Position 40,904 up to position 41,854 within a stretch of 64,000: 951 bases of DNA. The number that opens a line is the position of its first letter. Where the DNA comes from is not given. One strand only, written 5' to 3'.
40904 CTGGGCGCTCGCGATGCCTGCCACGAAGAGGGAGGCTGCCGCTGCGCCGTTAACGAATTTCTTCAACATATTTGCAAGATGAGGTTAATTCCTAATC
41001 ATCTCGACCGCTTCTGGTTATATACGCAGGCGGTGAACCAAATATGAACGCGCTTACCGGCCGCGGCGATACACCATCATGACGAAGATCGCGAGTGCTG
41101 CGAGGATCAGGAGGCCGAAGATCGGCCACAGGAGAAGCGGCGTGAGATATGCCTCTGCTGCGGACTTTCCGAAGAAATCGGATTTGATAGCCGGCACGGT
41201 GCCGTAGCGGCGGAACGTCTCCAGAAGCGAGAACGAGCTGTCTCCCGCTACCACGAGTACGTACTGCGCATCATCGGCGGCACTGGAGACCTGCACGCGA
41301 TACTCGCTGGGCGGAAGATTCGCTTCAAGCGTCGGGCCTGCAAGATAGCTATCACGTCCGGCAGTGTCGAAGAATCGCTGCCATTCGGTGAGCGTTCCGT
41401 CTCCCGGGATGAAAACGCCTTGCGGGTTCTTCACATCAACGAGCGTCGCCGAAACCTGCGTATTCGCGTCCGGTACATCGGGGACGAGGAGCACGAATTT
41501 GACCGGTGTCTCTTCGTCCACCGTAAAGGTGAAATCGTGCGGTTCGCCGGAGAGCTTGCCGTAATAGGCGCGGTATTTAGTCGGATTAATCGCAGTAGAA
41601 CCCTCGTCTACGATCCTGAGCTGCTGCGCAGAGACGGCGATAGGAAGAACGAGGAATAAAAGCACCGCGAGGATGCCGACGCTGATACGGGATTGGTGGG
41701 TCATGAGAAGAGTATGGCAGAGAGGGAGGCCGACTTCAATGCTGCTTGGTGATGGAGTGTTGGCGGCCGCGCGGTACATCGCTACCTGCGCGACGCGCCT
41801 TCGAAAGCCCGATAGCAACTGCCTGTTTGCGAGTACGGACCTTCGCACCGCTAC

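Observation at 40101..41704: Sortase gene immediately preceded by a 71-aa precursor whose sortase-processed product would be only about 14 residues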

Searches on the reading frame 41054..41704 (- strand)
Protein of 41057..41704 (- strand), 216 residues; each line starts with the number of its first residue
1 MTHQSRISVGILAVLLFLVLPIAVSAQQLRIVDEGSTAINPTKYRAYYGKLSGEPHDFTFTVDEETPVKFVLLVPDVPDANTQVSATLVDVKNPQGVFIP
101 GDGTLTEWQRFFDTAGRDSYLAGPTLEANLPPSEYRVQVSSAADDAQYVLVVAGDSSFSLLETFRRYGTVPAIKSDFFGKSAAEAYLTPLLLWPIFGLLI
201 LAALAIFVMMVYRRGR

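Call 3: search_protein_families(library=pfam, proteins=[window:41057-41704:-], max_evalue=0.1)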
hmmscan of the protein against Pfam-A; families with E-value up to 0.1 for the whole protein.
seq(216 aa): 0 families

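Call 4: search_protein_families(library=ncbifam, proteins=[window:41057-41704:-], max_evalue=0.1)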
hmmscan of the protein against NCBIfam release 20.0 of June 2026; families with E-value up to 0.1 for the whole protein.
seq(216 aa): 0 families
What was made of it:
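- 41054..41704 (-): Neighbouring gene: 216-aa exported beta-sandwich protein with a C-terminal membrane anchor. It is syntenic only in the closest clade. No Pfam or NCBIfam hit (calls 3, 4).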

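Call 55: find_homologous_proteins(query=window:41057-41704:-)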
Query seq(216 aa) (216 aa): 46 proteins with E <= 0.001 among 2842 candidates.
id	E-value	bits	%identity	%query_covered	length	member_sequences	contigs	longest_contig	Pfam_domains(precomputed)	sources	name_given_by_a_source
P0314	9.8e-135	465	99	100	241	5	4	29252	-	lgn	-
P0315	4.2e-116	404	84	100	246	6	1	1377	-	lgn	-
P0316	1.1e-115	402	87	100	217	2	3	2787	-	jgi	jgi:hypothetical protein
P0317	2.2e-115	401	87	100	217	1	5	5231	-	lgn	-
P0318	8.7e-114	396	83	100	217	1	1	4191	-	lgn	-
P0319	7.0e-113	393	83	100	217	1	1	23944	-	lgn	-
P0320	3.9e-107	375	81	100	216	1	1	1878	-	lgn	-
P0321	8.4e-101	354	77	99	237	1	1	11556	-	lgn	-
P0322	2.4e-93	330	75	85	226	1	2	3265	-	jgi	jgi:hypothetical protein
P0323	1.1e-92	327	72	91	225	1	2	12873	-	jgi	jgi:hypothetical protein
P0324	6.5e-92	325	73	87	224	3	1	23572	-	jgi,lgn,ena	-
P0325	2.4e-91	323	68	99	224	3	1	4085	-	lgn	-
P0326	4.6e-91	322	66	99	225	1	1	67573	-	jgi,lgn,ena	-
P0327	1.7e-89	317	67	99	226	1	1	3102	-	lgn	-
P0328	5.3e-89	315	68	88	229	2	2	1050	-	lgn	-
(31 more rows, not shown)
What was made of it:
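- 41054..41704 (-): 46 homologues, many on the same contigs as precursor and sortase homologues (call 55).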

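Call 64: predict_structure(alignment_id=A3)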
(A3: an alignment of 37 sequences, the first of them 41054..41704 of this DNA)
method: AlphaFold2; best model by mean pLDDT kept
length: 216 residues; sequences in the alignment: 37
mean_pLDDT: 82.3   pTM: 0.71
mean pLDDT of the five models: 82.3, 80.9, 80.6, 77.0, 73.4
residues with pLDDT >= 90: 78; 70-90: 104; 50-70: 30; < 50: 4
segments of 3 or more residues with pLDDT < 50: none
pLDDT, mean of each block of 10 residues (from residue 1): 62 74 57 83 89 91 93 90 90 75 82 77 91 93 88 76 71 83 76 87 96 92
secondary structure, 60 per line:
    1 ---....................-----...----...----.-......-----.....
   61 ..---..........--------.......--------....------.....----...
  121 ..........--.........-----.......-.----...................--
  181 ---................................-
elements in order: H4-23 E29-31 E36-38 E45-50 E56-62 E66-75 E84-90 E99-102 E109-113 E118-130 E133-141 E147-153 H160-178 H184-215

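Call 66: fold_search(model_id=the predicted structure, library=pdb)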
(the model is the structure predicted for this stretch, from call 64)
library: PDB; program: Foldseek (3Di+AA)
matches with E <= 10: 1699; with E <= 0.001: 32
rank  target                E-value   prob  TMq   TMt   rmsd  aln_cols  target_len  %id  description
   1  1nqd_A                2.8e-06  1.00  0.38  0.69   4.7       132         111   18  CRYSTAL STRUCTURE OF CLOSTRIDIUM HISTOLYTICUM COLG COLLAGENASE COLLAGEN-BINDING DOMAIN 3B AT 1.65 ANGSTROM RESOLUTION  (released 2003-04-15)
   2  2o8o_A                4.3e-06  1.00  0.36  0.65   4.6       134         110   17  Crystal structure of Clostridium histolyticum colg collagenase collagen-binding domain 3B at 1.35 Angstrom resolution  (released 2007-12-11)
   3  1nqd_B                5.8e-06  1.00  0.35  0.62   5.1       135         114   17  CRYSTAL STRUCTURE OF CLOSTRIDIUM HISTOLYTICUM COLG COLLAGENASE COLLAGEN-BINDING DOMAIN 3B AT 1.65 ANGSTROM RESOLUTION  (released 2003-04-15)
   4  4hpk_B                1.0e-05  1.00  0.37  0.65   4.5       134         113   17  Crystal structure of Clostridium histolyticum colg collagenase collagen-binding domain 3B at 1.35 Angstrom resolution  (released 2012-12-12)
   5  1nqj_A                1.2e-05  1.00  0.34  0.70   4.8       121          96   18  CRYSTAL STRUCTURE OF CLOSTRIDIUM HISTOLYTICUM COLG COLLAGENASE COLLAGEN-BINDING DOMAIN 3B AT 1.0 ANGSTROM RESOLUTION I (released 2003-04-15)
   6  5iku                  2.5e-05  1.00  0.39  0.36   4.5       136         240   18  Crystal structure of the Hathewaya histolytica ColG tandem collagen-binding domain s3as3b in the presence of calcium at  (released 2017-03-15)
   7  1nqj_B                2.7e-05  1.00  0.36  0.64   4.6       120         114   21  CRYSTAL STRUCTURE OF CLOSTRIDIUM HISTOLYTICUM COLG COLLAGENASE COLLAGEN-BINDING DOMAIN 3B AT 1.0 ANGSTROM RESOLUTION I (released 2003-04-15)
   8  8u5b_B                5.6e-05  1.00  0.28  0.44   7.8       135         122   11  Cryo-EM structure of human claudin-4 complex with Clostridium perfringens enterotoxin C-terminal domain and sFab COP-1 (released 2023-09-27)
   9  6ov2_B                8.2e-05  1.00  0.29  0.44   6.2       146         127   10  Crystal structure of human claudin-9 in complex with Clostridium perfringens entertoxin C-terminal domain in closed fo (released 2019-09-04)
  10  3jqw_A                1.3e-04  1.00  0.30  0.50   5.4       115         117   14  Crystal structure of Clostridium histolyticum colH collagenase collagen-binding domain 3 at 2 Angstrom resolution in p (released 2010-09-29)
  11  5sv5                  1.5e-04  1.00  0.35  0.67   5.6       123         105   15  1.0 Angstrom Crystal Structure of pre-Peptidase C-terminal Domain of Collagenase from Bacillus anthracis. (released 2016-08-17)
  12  8u5d_B                1.6e-04  1.00  0.25  0.38   7.0       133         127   12  Crystal Structure of C-terminal domain of Clostridium perfringens Enterotoxin in Space Group P 41 21 2 (released 2023-12-20)
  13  3jqw_C                1.8e-04  1.00  0.30  0.50   5.6       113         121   13  Crystal structure of Clostridium histolyticum colH collagenase collagen-binding domain 3 at 2 Angstrom resolution in p (released 2010-09-29)
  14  8u5e_A                1.8e-04  1.00  0.28  0.44   6.8       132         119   11  Crystal Structure of C-terminal domain of Clostridium perfringens Enterotoxin in Space Group P 21 21 21 (released 2023-12-20)
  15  9pzi_H                2.1e-04  1.00  0.28  0.42   7.8       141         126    9  Crystal Structure of synthetic antibody COP-2 in complex with the C-terminal domain of Clostridium perfringens enterot (released 2025-08-20)
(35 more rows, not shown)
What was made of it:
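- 41054..41704 (-): AF2 pLDDT 82; Foldseek's best match is the ColG collagen-binding/PPC-type domain at E = 3e-6 (calls 64, 66).
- The upstream 216-aa protein has a binding-module-like beta-sandwich resembling PPC/collagen-binding domains (calls 64, 66).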
